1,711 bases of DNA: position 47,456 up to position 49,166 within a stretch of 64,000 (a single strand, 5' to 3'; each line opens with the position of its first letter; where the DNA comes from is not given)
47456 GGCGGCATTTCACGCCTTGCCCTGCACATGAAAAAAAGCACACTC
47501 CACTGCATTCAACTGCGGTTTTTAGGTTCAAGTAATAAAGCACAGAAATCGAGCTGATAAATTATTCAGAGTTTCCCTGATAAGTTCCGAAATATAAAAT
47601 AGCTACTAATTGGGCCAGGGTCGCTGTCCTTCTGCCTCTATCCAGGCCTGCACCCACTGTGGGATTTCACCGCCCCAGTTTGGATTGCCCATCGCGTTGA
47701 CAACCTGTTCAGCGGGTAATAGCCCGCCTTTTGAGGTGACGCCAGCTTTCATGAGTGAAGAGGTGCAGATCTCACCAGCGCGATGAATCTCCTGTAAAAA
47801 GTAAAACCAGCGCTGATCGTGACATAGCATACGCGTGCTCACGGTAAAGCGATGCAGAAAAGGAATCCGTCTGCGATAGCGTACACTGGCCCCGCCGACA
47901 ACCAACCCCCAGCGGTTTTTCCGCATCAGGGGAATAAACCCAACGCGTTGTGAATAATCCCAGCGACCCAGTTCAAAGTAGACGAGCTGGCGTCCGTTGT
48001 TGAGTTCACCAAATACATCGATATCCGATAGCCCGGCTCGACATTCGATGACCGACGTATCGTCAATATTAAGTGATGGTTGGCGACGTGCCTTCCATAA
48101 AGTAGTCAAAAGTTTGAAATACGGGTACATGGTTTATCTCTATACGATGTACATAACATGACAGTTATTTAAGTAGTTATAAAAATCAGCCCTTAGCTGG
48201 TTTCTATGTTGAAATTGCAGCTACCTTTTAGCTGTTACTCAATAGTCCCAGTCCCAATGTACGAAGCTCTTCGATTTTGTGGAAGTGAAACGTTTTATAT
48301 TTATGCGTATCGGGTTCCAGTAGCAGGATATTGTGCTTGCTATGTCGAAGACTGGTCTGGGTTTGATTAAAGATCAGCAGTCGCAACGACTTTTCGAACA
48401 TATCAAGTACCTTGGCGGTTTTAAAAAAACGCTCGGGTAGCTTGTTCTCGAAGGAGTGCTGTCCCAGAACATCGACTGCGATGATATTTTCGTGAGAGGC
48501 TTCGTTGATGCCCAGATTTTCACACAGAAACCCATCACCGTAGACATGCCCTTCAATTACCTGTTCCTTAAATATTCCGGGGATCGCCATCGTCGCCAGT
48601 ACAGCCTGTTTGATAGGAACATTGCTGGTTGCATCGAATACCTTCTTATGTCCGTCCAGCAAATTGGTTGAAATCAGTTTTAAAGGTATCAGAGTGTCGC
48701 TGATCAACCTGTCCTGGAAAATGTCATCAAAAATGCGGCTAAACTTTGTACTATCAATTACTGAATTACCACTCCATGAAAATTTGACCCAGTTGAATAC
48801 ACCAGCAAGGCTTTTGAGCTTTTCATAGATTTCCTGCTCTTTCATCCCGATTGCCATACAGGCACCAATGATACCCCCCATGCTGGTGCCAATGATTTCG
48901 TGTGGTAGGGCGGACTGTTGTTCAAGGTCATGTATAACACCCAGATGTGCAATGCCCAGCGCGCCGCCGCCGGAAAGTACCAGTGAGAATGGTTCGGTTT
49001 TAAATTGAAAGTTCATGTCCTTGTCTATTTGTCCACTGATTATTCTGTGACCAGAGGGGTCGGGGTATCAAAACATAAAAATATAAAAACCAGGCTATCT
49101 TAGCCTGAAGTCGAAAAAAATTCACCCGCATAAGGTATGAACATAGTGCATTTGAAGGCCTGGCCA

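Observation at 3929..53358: Highly abundant intergenic repeat with terminal inverted repeats built from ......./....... heptamers (8 or more copies in 64 kb), often composite with a second module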

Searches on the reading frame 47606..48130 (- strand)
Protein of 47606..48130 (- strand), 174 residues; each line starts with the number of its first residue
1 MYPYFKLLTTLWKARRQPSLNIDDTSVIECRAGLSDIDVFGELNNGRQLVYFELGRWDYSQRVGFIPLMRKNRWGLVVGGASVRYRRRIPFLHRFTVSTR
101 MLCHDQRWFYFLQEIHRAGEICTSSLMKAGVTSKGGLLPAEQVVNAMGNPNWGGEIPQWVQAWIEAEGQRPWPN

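Call 88: search_protein_families(library=pfam, proteins=[window:47606-48130:-], max_evalue=0.001)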
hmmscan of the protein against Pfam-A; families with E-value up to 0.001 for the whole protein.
window:47606-48130:- (174 aa): 1 family
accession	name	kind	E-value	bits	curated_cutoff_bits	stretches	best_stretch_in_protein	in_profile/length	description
PF13279.12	4HBT_2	-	1.4e-18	67.9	25.5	1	34-163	3-121/122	Thioesterase-like superfamily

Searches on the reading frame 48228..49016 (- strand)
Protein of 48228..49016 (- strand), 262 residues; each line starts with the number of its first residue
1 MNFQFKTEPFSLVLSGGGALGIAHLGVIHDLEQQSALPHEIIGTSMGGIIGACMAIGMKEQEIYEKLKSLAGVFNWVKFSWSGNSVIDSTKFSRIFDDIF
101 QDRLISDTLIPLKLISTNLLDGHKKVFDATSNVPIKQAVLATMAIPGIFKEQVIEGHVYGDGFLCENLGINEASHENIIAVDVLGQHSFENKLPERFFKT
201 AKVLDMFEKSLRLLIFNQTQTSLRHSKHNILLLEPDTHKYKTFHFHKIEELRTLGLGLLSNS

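Call 88: search_protein_families(library=pfam, proteins=[window:48228-49016:-], max_evalue=0.001)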
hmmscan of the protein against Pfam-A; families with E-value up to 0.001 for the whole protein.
window:48228-49016:- (262 aa): 1 family
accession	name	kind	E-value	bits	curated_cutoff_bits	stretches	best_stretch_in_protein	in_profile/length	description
PF01734.28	Patatin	-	9e-28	98.2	27.7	1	12-173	1-190/191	Patatin-like phospholipase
